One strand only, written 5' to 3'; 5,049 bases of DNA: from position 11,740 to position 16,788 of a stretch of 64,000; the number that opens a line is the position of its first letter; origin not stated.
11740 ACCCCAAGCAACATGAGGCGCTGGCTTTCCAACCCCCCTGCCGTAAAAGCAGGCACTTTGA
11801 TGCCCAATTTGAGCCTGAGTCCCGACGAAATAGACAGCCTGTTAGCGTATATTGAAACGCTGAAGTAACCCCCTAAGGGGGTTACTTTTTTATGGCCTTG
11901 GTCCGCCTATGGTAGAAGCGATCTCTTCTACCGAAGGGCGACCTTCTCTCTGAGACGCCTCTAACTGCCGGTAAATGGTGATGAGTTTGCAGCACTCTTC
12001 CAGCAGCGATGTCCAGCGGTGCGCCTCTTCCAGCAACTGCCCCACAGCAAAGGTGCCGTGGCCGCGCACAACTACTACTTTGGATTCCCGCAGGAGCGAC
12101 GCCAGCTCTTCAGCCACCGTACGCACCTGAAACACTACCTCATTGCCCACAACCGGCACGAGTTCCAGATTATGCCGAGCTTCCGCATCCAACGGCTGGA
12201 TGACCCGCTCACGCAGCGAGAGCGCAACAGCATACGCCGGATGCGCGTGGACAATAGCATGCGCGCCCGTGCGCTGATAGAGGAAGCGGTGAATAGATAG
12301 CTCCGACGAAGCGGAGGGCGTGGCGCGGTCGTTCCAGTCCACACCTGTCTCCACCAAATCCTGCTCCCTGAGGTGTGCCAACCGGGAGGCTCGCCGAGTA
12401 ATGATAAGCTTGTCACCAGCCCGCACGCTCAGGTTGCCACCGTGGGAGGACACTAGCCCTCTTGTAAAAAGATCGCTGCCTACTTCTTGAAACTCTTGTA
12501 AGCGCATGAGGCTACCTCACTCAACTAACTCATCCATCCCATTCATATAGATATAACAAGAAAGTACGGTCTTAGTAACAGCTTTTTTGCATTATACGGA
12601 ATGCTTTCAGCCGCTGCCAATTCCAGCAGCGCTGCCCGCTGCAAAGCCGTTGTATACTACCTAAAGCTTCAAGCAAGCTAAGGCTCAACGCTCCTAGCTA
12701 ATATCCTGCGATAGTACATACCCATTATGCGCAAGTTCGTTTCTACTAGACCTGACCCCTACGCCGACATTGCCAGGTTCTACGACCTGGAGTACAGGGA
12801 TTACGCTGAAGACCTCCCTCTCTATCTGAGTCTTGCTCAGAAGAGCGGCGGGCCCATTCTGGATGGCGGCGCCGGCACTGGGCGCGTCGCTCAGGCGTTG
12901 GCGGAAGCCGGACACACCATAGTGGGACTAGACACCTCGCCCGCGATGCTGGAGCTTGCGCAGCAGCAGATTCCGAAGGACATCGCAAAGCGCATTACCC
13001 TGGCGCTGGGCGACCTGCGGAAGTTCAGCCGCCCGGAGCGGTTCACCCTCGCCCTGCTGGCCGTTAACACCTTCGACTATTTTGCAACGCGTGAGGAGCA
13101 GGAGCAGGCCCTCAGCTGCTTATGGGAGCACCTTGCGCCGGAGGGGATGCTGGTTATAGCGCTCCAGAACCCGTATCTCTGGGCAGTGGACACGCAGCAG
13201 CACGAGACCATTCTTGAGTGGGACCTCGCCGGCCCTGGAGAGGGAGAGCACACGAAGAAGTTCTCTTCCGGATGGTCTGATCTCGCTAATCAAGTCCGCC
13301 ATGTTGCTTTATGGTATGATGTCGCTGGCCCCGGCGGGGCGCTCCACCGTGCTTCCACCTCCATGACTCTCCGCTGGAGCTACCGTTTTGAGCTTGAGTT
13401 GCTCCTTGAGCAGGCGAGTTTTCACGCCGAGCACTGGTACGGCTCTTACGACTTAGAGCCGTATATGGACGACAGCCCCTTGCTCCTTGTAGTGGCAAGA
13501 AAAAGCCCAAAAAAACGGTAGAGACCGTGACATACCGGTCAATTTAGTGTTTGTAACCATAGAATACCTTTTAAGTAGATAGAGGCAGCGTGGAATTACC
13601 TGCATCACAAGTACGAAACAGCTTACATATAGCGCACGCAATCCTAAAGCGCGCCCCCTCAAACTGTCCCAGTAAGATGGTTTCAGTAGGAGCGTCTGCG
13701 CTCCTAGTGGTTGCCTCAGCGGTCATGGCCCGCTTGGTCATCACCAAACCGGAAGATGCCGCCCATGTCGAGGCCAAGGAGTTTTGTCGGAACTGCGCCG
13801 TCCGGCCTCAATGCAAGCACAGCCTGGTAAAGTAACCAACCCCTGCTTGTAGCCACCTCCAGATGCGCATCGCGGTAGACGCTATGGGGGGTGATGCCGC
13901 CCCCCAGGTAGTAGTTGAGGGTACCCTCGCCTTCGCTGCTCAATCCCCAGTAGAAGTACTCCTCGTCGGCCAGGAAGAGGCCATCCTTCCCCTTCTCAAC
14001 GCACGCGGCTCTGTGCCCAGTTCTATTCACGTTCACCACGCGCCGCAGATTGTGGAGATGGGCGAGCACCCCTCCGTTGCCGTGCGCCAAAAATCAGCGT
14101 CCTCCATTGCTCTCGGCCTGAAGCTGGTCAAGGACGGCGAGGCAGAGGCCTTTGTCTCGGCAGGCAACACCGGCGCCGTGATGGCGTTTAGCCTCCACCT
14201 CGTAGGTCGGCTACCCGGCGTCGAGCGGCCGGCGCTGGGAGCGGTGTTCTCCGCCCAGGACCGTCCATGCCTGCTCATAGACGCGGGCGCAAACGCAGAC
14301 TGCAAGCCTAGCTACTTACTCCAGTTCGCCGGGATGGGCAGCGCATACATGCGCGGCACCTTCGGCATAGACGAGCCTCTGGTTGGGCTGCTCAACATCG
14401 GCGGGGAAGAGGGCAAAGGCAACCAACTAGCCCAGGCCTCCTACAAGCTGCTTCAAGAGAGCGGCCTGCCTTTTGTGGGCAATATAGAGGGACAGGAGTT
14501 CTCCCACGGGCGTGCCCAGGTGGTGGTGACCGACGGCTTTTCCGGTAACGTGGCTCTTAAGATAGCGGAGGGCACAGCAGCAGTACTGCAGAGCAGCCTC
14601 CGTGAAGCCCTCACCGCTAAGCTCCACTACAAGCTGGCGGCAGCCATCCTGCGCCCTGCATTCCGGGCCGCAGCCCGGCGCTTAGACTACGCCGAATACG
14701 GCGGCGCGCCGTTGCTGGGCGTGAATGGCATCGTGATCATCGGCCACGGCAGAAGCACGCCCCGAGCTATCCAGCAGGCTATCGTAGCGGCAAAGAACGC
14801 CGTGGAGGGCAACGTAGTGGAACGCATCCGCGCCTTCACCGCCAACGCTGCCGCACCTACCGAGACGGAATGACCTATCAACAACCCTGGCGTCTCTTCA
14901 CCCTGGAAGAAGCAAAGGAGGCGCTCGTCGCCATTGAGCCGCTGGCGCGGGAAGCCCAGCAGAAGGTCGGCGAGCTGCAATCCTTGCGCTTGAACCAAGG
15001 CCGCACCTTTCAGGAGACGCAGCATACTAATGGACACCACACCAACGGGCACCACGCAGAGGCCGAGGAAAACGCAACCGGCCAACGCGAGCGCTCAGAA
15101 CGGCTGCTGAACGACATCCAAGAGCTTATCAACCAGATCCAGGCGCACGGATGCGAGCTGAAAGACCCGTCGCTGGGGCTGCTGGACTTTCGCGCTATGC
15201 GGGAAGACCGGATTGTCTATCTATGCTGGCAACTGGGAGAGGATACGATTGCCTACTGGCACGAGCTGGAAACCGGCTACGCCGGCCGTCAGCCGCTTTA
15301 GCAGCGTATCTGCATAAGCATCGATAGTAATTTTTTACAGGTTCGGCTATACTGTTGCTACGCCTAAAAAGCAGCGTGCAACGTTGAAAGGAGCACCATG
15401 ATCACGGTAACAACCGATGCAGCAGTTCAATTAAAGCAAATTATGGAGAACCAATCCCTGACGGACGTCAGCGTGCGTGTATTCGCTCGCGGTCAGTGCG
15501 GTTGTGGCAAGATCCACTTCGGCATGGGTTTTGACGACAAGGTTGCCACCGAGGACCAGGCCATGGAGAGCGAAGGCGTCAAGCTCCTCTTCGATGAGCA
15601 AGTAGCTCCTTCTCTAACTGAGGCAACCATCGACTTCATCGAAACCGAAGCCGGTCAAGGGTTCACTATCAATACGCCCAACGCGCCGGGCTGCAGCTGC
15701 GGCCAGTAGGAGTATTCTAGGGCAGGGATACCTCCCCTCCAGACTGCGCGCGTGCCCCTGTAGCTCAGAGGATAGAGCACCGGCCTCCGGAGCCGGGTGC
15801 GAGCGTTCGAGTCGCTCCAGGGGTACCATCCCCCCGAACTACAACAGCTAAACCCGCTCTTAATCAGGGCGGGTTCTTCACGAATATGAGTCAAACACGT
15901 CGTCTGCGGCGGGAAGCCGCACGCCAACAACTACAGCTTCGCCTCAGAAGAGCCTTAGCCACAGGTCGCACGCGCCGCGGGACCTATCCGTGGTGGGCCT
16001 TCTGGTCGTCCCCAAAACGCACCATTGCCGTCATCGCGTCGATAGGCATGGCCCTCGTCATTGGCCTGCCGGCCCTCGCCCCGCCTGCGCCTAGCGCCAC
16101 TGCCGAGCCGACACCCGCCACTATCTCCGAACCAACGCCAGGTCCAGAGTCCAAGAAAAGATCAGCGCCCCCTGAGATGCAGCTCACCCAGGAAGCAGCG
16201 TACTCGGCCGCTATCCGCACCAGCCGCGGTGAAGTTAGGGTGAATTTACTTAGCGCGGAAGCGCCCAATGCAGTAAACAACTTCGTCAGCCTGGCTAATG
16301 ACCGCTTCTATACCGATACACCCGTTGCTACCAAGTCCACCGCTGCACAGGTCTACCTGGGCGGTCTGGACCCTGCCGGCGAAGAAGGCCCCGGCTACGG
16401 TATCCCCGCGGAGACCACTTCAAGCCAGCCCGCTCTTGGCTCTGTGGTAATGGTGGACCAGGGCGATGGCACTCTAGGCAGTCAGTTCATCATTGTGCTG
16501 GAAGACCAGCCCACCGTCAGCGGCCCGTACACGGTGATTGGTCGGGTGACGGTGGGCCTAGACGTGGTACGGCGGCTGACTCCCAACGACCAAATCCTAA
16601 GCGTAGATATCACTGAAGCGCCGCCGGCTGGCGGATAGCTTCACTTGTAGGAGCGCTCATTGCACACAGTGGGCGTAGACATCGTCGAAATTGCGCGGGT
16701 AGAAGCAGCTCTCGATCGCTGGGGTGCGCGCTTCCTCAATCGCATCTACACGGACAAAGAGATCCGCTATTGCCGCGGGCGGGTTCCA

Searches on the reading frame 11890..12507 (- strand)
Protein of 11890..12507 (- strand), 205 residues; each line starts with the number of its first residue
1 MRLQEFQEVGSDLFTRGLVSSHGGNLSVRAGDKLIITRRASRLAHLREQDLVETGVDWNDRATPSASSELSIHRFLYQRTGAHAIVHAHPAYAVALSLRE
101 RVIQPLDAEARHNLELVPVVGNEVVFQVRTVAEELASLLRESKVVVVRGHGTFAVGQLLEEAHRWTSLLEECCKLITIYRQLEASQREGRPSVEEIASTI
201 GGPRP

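Call 74: search_protein_families(library=pfam, proteins=[window:11890-12507:-], max_evalue=0.00001)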
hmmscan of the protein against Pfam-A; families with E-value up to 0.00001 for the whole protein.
window:11890-12507:- (205 aa): 1 family
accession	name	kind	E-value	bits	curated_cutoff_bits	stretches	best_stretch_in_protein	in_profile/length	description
PF00596.27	Aldolase_II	-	1.1e-34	120.4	22.2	1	5-175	2-181/183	Class II Aldolase and Adducin N-terminal domain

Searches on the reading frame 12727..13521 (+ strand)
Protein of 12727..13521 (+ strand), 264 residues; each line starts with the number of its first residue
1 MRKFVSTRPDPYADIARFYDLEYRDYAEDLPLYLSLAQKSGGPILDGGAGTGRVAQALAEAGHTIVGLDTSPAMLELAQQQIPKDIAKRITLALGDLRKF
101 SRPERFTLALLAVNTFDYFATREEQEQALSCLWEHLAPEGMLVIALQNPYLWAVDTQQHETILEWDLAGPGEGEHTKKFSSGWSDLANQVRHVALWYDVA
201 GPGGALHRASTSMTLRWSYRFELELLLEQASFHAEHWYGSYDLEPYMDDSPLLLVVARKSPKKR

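Call 74: search_protein_families(library=pfam, proteins=[window:12727-13521:+], max_evalue=0.00001)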
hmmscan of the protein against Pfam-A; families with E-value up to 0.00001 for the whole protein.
window:12727-13521:+ (264 aa): 5 families
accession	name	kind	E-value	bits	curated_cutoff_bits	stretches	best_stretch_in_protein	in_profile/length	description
PF13649.12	Methyltransf_25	-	3.5e-15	56.9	27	1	44-140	1-97/97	Methyltransferase domain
PF08241.18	Methyltransf_11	-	1.1e-12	48.9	21.2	1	45-144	1-95/95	Methyltransferase domain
PF08242.18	Methyltransf_12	-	4.8e-12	46.9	30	1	45-142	1-98/98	Methyltransferase domain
PF13489.12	Methyltransf_23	-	1.9e-10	41.2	27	1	23-180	5-146/164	Methyltransferase domain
PF13847.12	Methyltransf_31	-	1.8e-09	37.9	27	1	39-148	2-113/145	Methyltransferase domain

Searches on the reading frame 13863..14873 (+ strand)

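Call 75: search_protein_families(library=pfam, proteins=[window:13863-14873:+], max_evalue=0.00001)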
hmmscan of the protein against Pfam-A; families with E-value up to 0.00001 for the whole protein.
window:13863-14873:+ (336 aa): 1 family
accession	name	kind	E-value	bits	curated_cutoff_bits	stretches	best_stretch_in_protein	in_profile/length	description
PF02504.20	FA_synthesis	-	3.9e-99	332.2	29.1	1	1-321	1-324/324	Fatty acid synthesis protein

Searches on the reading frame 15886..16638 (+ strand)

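Call 75: search_protein_families(library=pfam, proteins=[window:15886-16638:+], max_evalue=0.00001)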
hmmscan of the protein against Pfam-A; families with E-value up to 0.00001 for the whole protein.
window:15886-16638:+ (250 aa): 1 family
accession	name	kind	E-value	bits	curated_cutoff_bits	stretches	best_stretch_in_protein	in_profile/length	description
PF00160.26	Pro_isomerase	-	2.8e-17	63.9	21.7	1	109-232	3-138/159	Cyclophilin type peptidyl-prolyl cis-trans isomerase/CLD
